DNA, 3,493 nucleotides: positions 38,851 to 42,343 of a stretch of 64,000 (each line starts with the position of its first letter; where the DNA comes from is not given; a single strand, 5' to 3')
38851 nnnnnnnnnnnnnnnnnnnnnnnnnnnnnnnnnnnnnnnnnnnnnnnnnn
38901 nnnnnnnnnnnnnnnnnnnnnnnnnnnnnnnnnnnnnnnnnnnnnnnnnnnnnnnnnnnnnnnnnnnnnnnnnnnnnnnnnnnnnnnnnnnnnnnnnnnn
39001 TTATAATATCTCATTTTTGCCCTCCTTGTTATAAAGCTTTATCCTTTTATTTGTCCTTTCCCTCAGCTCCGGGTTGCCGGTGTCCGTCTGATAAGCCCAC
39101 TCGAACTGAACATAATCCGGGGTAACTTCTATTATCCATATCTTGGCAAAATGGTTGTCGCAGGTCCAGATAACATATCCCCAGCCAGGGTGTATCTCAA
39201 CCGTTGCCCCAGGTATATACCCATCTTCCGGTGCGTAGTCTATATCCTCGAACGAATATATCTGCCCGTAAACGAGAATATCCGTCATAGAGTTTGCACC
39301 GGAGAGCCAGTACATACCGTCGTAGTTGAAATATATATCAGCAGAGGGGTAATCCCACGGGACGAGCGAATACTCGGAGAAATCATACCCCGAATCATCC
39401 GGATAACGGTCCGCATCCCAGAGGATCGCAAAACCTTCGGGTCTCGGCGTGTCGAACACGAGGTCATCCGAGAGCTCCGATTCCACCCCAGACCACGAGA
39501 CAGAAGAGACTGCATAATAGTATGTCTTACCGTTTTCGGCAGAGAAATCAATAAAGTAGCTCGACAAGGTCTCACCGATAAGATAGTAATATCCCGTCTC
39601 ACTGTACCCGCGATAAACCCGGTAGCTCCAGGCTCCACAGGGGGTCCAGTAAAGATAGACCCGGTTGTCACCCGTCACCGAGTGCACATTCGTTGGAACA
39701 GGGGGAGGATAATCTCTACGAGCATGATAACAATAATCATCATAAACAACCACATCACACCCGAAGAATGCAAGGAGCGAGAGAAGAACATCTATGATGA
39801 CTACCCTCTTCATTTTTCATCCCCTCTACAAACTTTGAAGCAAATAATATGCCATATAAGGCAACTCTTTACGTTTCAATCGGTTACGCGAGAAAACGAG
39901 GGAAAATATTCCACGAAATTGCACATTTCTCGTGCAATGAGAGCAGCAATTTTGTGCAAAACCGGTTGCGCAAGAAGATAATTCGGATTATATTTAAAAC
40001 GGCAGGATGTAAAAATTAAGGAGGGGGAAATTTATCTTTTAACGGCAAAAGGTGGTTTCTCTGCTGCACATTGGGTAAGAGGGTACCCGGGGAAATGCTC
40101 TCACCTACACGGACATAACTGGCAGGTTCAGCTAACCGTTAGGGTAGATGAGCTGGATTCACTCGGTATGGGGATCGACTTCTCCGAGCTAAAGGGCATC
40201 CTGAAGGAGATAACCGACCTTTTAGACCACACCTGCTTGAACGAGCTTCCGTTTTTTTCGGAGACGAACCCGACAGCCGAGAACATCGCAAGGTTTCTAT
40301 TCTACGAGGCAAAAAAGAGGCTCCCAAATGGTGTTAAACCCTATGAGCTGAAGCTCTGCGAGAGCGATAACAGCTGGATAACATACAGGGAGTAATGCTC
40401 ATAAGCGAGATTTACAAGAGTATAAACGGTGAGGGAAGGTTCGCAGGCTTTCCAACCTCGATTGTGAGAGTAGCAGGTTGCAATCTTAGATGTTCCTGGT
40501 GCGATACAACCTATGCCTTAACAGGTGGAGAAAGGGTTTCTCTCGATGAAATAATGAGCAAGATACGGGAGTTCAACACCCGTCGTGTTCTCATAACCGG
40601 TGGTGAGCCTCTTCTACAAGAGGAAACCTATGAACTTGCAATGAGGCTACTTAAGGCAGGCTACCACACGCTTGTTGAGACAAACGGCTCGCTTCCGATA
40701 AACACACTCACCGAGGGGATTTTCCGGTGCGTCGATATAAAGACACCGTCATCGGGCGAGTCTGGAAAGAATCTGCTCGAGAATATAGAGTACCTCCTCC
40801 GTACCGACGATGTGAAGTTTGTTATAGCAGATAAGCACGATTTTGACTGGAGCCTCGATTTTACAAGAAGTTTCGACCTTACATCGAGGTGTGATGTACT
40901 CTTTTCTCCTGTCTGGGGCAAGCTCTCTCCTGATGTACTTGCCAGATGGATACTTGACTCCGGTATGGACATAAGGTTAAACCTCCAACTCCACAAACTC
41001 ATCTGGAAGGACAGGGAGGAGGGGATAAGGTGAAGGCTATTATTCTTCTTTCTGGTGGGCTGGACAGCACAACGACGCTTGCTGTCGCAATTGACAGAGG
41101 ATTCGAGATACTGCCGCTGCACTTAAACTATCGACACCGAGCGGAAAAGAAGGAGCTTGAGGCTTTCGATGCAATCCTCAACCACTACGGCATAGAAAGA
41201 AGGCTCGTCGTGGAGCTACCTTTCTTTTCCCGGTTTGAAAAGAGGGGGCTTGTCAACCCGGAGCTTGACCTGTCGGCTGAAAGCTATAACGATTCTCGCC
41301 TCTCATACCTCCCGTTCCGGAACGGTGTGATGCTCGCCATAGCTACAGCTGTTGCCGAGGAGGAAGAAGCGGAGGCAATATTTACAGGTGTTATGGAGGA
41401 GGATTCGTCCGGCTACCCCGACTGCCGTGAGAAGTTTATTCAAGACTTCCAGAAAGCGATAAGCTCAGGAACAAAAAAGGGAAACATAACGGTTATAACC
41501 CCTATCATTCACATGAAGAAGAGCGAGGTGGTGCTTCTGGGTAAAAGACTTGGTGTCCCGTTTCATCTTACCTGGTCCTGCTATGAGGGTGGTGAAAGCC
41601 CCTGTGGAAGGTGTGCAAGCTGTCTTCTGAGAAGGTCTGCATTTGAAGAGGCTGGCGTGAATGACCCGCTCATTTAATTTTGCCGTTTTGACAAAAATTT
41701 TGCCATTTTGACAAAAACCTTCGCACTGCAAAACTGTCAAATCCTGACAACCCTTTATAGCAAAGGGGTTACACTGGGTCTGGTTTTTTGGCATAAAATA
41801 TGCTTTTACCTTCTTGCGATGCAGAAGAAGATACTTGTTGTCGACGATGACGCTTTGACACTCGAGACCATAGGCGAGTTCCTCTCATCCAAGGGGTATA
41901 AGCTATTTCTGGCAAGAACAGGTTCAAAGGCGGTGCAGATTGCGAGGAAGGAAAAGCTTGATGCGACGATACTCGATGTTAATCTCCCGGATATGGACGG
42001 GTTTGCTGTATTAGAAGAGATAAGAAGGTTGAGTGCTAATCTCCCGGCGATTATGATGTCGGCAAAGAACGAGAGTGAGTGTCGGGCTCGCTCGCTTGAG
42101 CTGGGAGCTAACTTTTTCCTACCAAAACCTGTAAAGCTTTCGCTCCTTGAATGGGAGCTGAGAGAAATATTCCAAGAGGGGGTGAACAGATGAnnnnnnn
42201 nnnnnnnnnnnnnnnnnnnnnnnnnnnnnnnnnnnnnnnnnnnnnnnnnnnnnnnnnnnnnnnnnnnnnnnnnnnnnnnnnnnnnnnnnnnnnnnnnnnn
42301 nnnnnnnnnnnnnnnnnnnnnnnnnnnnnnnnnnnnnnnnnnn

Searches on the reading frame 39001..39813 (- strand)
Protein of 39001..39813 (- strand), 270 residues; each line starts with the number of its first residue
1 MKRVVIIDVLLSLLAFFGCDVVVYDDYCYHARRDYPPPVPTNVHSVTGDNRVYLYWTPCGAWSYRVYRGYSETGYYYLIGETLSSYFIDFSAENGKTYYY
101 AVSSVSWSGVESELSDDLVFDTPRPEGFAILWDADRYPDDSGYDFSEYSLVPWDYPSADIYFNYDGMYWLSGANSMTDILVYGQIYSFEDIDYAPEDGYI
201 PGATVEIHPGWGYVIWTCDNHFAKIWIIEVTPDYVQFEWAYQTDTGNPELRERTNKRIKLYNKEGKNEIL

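Call 6: search_protein_families(library=pfam, proteins=[window:39001-39813:-], max_evalue=0.01)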
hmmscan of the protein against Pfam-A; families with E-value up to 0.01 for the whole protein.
window:39001-39813:- (270 aa): 0 families

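Call 14: find_homologous_proteins(query=window:39001-39813:-, max_evalue=0.001)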
Query window:39001-39813:- (270 aa): 1240 proteins with E <= 0.001 among 1607 candidates; the best 120 are listed.
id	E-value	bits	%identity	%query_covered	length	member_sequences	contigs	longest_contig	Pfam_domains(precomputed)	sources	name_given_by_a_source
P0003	1.8e-186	637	100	100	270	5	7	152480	-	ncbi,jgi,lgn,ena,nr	ncbi:hypothetical protein J7K18_02355 [bacterium]|nr:hypothetical protein [bacterium]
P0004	4.4e-158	543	84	100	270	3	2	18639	-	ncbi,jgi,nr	ncbi:MAG: hypothetical protein B6D65_00125 [candidate division Zixibacteria bacterium 4484_93]|nr:MA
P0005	4.9e-80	287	52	94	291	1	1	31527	-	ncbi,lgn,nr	ncbi:hypothetical protein JXI42_14875 [bacterium]|nr:hypothetical protein [bacterium]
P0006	1.1e-79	286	56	84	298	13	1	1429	-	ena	-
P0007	4.4e-79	284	54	93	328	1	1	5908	-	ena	-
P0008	8.2e-78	280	52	87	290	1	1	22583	-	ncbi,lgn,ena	-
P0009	1.1e-76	276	49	99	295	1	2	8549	-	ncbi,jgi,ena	-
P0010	1.0e-75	273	49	99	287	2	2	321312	-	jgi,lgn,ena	-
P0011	3.8e-75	271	49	99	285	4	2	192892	-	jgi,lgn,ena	-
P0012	5.3e-75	271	49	95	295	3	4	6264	-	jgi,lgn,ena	-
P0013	6.5e-75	270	51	95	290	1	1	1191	-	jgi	-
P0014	6.8e-75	270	48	96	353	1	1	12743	-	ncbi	-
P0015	9.1e-75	270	51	95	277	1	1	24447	-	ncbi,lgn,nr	ncbi:hypothetical protein JW877_08145 [bacterium]|nr:hypothetical protein [bacterium]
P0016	9.3e-75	270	48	99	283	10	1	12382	-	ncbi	-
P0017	1.4e-74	269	54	84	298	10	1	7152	-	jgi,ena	-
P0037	6.4e-62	228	44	96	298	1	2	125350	-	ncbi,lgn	ncbi:MAG: hypothetical protein ACLFSQ_00320 [Candidatus Zixiibacteriota bacterium]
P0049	6.5e-58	214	44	95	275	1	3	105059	-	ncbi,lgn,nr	ncbi:MAG: hypothetical protein ONB44_19060 [candidate division KSB1 bacterium]|nr:hypothetical prote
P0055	1.1e-56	210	46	95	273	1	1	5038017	-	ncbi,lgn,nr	ncbi:MAG: hypothetical protein JSV84_14775 [Gemmatimonadota bacterium]|nr:MAG: hypothetical protein 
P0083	8.8e-55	204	45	92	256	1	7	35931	-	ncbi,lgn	ncbi:MAG: hypothetical protein ABIL70_03995 [candidate division WOR-3 bacterium]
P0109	3.7e-53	199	48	81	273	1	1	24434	-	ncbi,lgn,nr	ncbi:MAG: fibronectin type III domain-containing protein [Melioribacteraceae bacterium]|nr:fibronect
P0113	6.4e-53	198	45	89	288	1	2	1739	PF25833.1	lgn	-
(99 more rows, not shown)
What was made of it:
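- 39001..39813 (-): Gene 1 of the cassette: 270-aa lipoprotein with an FN3 domain and a second beta-sandwich. Its stop overlaps the gene-2 start by 14 nt. More than 1,240 homologs (call 14).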

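Call 16: find_encoding_contigs(protein=P0005, flank=4000, max_places=1)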
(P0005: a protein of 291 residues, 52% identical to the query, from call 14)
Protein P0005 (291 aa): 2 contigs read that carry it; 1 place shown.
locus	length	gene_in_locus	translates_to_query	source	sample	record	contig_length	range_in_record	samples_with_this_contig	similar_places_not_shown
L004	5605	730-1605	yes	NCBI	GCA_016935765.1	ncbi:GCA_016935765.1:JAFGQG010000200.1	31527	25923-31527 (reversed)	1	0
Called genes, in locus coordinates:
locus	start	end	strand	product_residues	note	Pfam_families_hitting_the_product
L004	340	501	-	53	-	-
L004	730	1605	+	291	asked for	-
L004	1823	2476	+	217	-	-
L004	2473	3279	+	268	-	PF14326:DUF4384, PF08308:PEGA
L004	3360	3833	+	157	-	-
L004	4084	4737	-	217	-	PF12710:HAD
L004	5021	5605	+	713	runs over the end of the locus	PF24807:WD40_CDC20-Fz (faint), PF08309:LVIVD (faint), PF18962:Por_Secre_tail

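Call 17: find_encoding_contigs(protein=P0010, flank=4000, max_places=1)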
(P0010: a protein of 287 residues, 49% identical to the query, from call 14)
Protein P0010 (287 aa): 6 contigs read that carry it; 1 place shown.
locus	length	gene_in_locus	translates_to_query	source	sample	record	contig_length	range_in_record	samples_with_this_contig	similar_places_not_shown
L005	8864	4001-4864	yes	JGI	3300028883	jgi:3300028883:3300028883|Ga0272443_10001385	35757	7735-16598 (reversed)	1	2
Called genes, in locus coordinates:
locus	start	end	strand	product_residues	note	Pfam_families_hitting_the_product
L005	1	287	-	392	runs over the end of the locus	PF00226:DnaJ, PF01556:DnaJ_C, PF27659:CHP02642 (faint), PF00684:DnaJ_CXXCXGXG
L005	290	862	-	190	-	PF01025:GrpE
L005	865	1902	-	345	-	PF01628:HrcA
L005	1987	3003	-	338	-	PF01699:Na_Ca_ex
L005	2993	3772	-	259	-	PF01975:SurE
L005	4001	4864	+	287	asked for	-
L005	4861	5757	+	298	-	-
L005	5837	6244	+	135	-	-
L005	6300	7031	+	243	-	PF20260:PUA_4, PF04452:Methyltrans_RNA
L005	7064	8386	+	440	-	PF13598:DUF4139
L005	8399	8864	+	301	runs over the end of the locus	PF21088:MS_channel_1st, PF00924:MS_channel_2nd, PF21082:MS_channel_3rd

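Call 18: find_encoding_contigs(protein=P0037, flank=4000, max_places=1)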
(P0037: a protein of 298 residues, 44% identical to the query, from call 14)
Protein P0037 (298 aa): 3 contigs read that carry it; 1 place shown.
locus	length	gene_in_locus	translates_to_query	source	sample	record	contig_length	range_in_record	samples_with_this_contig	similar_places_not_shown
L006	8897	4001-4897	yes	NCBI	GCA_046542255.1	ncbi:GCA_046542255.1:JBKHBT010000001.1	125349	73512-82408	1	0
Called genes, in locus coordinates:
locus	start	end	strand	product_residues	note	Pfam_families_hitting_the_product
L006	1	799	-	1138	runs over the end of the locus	PF02811:PHP, PF07733:DNA_pol3_alpha, PF17657:DNA_pol3_finger, PF14579:HHH_6, PF01336:tRNA_anti-codon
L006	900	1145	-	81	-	-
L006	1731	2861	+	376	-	PF01590:GAF, PF13185:GAF_2, PF13492:GAF_3, PF13487:HD_5, PF01966:HD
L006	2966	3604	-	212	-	PF14512:TM1586_NiRdase (faint), PF00881:Nitroreductase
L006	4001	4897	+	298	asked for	-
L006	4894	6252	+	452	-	-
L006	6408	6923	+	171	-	-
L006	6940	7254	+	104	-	PF01883:FeS_assembly_P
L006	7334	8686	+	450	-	PF05496:RuvB_N, PF13191:AAA_16 (faint), PF00004:AAA, PF16193:AAA_assoc_2, PF12002:MgsA_C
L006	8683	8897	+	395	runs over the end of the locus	PF00079:Serpin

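Call 21: find_encoding_contigs(protein=P0049, flank=4000, max_places=1)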
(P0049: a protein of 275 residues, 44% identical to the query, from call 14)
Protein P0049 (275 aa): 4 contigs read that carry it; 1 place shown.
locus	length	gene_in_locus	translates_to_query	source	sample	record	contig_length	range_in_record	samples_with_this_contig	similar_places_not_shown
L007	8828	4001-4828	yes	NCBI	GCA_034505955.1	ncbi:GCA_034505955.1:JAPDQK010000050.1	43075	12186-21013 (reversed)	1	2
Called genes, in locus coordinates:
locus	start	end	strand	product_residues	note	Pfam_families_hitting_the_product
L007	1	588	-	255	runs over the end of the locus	-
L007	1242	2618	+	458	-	PF13660:DUF4147, PF05161:MOFRL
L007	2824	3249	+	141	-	PF02623:FliW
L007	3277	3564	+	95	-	PF02599:CsrA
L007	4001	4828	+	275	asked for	-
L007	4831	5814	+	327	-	PF14326:DUF4384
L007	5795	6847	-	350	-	-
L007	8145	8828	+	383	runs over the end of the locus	-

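Call 22: find_encoding_contigs(protein=P0055, flank=4000, max_places=1)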
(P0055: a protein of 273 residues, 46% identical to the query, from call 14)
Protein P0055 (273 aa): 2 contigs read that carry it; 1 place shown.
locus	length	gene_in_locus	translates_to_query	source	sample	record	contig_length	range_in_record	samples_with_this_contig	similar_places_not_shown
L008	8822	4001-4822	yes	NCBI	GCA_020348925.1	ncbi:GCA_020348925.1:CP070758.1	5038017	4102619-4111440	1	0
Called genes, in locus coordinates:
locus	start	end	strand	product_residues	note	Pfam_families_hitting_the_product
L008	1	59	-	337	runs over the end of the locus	PF03687:UPF0164 (weak)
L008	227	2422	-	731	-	PF22544:HYDIN_VesB_CFA65-like_Ig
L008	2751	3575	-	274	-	PF02811:PHP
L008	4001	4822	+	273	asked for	-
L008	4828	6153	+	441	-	PF14326:DUF4384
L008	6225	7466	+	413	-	PF03349:Toluene_X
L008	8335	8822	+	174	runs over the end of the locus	PF16022:DUF4783 (faint)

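Call 23: find_encoding_contigs(protein=P0083, flank=4000, max_places=1)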
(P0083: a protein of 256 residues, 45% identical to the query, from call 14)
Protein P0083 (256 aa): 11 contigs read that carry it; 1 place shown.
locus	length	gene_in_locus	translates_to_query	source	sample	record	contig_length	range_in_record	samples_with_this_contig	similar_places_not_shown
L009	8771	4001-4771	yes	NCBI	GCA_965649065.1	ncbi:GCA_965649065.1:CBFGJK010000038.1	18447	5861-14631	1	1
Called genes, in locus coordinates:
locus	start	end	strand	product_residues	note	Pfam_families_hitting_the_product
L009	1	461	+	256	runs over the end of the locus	PF01975:SurE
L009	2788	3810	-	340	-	PF20208:ARPP-1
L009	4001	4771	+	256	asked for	-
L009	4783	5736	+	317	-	-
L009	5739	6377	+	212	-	PF14326:DUF4384, PF08308:PEGA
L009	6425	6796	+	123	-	-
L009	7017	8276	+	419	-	PF00932:LTD, PF13585:CHU_C (weak)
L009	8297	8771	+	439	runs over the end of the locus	PF00675:Peptidase_M16, PF05193:Peptidase_M16_C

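Call 24: find_encoding_contigs(protein=P0109, flank=4000, max_places=1)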
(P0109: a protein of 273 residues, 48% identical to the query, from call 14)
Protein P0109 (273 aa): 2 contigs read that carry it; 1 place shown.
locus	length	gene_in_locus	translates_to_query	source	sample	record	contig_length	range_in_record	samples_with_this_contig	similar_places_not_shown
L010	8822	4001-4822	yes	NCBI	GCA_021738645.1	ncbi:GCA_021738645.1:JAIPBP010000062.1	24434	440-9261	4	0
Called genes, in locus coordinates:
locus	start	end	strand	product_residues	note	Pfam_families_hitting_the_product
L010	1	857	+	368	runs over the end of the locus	PF00691:OmpA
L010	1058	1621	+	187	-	PF00156:Pribosyltran, PF14681:UPRTase (weak)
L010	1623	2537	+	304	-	PF02729:OTCace_N, PF00185:OTCace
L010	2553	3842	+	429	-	PF01979:Amidohydro_1, PF12890:DHOase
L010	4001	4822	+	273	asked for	-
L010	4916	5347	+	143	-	PF16022:DUF4783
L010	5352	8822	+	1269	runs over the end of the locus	PF00672:HAMP, PF00512:HisKA (weak), PF02518:HATPase_c, PF13589:HATPase_c_3 (faint)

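Call 35: search_protein_families(library=ncbifam, proteins=[window:39001-39813:-], max_evalue=1)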
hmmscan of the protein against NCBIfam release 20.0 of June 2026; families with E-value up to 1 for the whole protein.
window:39001-39813:- (270 aa): 0 families

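Call 40: search_protein_families(library=pfam, proteins=[P0113, window:39001-39813:-, L009:5739-6377:+, L009:6425-6796:+, L006:6408-6923:+], max_evalue=1)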
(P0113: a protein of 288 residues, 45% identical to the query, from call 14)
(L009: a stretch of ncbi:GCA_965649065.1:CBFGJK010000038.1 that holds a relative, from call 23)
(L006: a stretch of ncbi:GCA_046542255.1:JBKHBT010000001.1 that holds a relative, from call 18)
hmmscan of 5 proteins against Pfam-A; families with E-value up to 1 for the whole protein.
P0113 (288 aa): 0 families

window:39001-39813:- (270 aa): 0 families

L009:5739-6377:+ (212 aa): 3 families
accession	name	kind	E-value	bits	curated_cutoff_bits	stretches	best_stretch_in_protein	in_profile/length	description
PF14326.11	DUF4384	-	1.3e-19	70.5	27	1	35-112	2-80/81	Domain of unknown function (DUF4384)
PF08308.17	PEGA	-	5.5e-11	42.6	20.8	1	140-209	3-67/71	PEGA domain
PF13620.12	CarboxypepD_reg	-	0.031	15.1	32.3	1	174-209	45-81/82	Carboxypeptidase regulatory-like domain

L009:6425-6796:+ (123 aa): 0 families

L006:6408-6923:+ (171 aa): 3 families
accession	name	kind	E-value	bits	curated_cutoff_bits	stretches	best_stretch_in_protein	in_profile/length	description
PF03202.18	Lipoprotein_10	-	0.02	15.7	22.4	1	26-70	10-57/128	Putative mycoplasma lipoprotein, C-terminal region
PF02020.24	W2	-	0.078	13.5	30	1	37-52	63-78/79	eIF4-gamma/eIF5/eIF2-epsilon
PF06589.16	CRA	-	0.79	10.2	26.6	0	8-98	4-70/123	Circumsporozoite-related antigen (CRA)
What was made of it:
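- On DUF4384 (PF14326): The domain is present in fused or neighbouring genes of other loci (calls 21-23, 40).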

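Call 43: find_related_loci(query=A5, collection=metagenome_contigs, flank=3500)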
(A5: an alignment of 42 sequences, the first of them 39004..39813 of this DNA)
Query A5 (270 aa) in metagenome_contigs; peptide patterns used: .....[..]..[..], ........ (x = any residue, [..] = any of these).
600 stretches matched a pattern (row limit reached: there are more); 210 encode a relative of the query (tblastn E <= 1e-3); the best 80 are kept; 80 distinct loci.
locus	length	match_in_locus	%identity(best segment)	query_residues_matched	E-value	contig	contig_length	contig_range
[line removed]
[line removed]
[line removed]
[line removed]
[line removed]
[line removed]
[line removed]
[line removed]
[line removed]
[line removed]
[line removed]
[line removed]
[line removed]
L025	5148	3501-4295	42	1-264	4e-53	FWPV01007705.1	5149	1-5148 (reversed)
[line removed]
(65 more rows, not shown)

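Call 47: predict_structure(alignment_id=A5)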
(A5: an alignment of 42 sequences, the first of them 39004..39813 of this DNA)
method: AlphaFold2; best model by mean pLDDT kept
length: 270 residues; sequences in the alignment: 42
mean_pLDDT: 84.7   pTM: 0.66
mean pLDDT of the five models: 84.7, 83.7, 83.3, 82.9, 82.7
residues with pLDDT >= 90: 161; 70-90: 61; 50-70: 18; < 50: 30
segments of 3 or more residues with pLDDT < 50: 23-31, 250-268
pLDDT, mean of each block of 10 residues (from residue 1): 81 69 48 78 90 94 97 94 97 92 96 94 91 97 94 96 97 93 89 81 93 89 93 96 64 39 43
secondary structure, 60 per line:
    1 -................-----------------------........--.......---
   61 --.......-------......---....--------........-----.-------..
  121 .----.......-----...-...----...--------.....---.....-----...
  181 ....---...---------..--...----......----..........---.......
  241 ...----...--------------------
elements in order: H2-17 E41-48 E51-57 E63-69 E77-82 E86-89 E98-105 E119-121 E126-132 E142-144 E149-151 E160-164 E168-172 E178-184 E204-206 E211-216 E221-230 E234-243
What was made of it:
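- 39001..39813 (-): AlphaFold pLDDT 84.7 (call 47).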

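Call 51: fold_search(model_id=the predicted structure, library=pdb)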
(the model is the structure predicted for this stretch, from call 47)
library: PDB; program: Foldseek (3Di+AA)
matches with E <= 10: 1791; with E <= 0.001: 95
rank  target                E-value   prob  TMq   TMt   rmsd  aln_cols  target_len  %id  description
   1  1qg3_B                6.8e-06  1.00  0.29  0.40  14.1       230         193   13  CRYSTAL STRUCTURE OF A TANDEM PAIR OF FIBRONECTIN TYPE III DOMAINS FROM THE CYTOPLASMIC TAIL OF INTEGRIN ALPHA6 BETA4 (released 1999-08-20)
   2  3f7q_A                7.6e-06  1.00  0.26  0.32  13.8       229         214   12  First pair of Fibronectin type III domains and part of the connecting segment of the integrin beta4 (released 2009-03-10)
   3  6rpz                  1.1e-05  1.00  0.31  0.32  14.4       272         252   11  Cytokine receptor-like factor 3 C-terminus residues 174-442: native collected with 1.7A wavelength (released 2020-03-25)
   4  6rpy                  1.1e-05  1.00  0.30  0.33  14.0       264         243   12  Cytokine receptor-like factor 3 C-terminus residues 174-442: Hg-SAD derivative (released 2020-03-25)
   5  3f7p_D                1.6e-05  1.00  0.28  0.37  14.4       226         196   13  Crystal structure of a complex between integrin beta4 and plectin (released 2009-03-10)
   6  4q58_C                1.6e-05  1.00  0.29  0.42  13.3       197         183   15  Crystal structure of the plectin 1a actin-binding domain/integrin beta 4 fragment complex (released 2014-07-23)
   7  6ygn_A                1.7e-05  1.00  0.30  0.15  12.9       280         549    8  Titin kinase and its flanking domains (released 2021-04-07)
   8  5g56                  1.8e-05  1.00  0.28  0.11   3.1        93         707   29  THE TETRA-MODULAR CELLULOSOMAL ARABINOXYLANASE CtXyl5A STRUCTURE AS REVEALED BY X-RAY CRYSTALLOGRAPHY (released 2016-06-29)
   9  1qg3_A                2.0e-05  1.00  0.28  0.37  13.9       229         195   13  CRYSTAL STRUCTURE OF A TANDEM PAIR OF FIBRONECTIN TYPE III DOMAINS FROM THE CYTOPLASMIC TAIL OF INTEGRIN ALPHA6 BETA4 (released 1999-08-20)
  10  3mpc_A                2.4e-05  1.00  0.30  0.79   1.8        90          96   33  The crystal structure of a Fn3-like protein from Clostridium thermocellum (released 2010-08-11)
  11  2jll                  2.8e-05  1.00  0.30  0.22  15.1       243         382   10  Crystal structure of NCAM2 IgIV-FN3II (released 2009-11-17)
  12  4ei0_A                3.0e-05  1.00  0.38  0.34  10.8       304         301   12  Crystal structure of a DUF4466 family protein (PARMER_03218) from Parabacteroides merdae ATCC 43184 at 2.00 A resoluti (released 2012-05-30)
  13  3f7p_E                3.7e-05  1.00  0.30  0.37  14.6       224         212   13  Crystal structure of a complex between integrin beta4 and plectin (released 2009-03-10)
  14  4urt_B                4.2e-05  1.00  0.27  0.35  15.2       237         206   13  The crystal structure of a fragment of netrin-1 in complex with FN5- FN6 of DCC (released 2014-09-10)
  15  2gee                  6.1e-05  1.00  0.30  0.40  11.9       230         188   15  Crystal Structure of Human Type III Fibronectin Extradomain B and Domain 8 (released 2006-10-17)
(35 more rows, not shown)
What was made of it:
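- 39001..39813 (-): Foldseek matches FN3 domains (call 51).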

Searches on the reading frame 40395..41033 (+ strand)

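Call 6: search_protein_families(library=pfam, proteins=[window:40395-41033:+], max_evalue=0.01)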
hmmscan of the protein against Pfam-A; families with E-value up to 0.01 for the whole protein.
window:40395-41033:+ (212 aa): 2 families
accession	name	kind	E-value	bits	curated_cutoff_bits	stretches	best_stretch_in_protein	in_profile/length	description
PF04055.27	Radical_SAM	-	6.4e-15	56.2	29.5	1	26-101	4-89/166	Radical SAM superfamily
PF13353.11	Fer4_12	-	1.5e-05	25.8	22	1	11-98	2-91/137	4Fe-4S single cluster domain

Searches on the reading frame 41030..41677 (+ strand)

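Call 6: search_protein_families(library=pfam, proteins=[window:41030-41677:+], max_evalue=0.01)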
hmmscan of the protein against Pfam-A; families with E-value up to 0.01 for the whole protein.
window:41030-41677:+ (215 aa): 3 families
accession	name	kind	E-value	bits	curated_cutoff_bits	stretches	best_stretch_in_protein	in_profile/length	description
PF06508.19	QueC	-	9.4e-65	218.5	22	1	2-208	1-209/210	Queuosine biosynthesis protein QueC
PF02568.20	ThiI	-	2.3e-10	40.9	20.5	1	2-175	5-160/197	Thiamine biosynthesis protein (ThiI)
PF01171.26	ATP_bind_3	-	0.0094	16.1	27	0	3-45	2-48/182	PP-loop family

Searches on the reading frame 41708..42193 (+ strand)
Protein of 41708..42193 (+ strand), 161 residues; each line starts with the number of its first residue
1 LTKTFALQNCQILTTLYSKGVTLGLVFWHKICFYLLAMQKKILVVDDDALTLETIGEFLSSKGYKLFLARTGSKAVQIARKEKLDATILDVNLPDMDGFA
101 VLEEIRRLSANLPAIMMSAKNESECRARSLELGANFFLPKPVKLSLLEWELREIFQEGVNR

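Call 60: search_protein_families(library=pfam, proteins=[window:41708-42193:+], max_evalue=0.00001)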
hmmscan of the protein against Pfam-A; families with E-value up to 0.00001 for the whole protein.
window:41708-42193:+ (161 aa): 1 family
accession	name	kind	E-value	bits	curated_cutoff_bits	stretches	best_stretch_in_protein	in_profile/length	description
PF00072.30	Response_reg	-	9.1e-27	93.9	30.2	1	42-147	1-106/111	Response regulator receiver domain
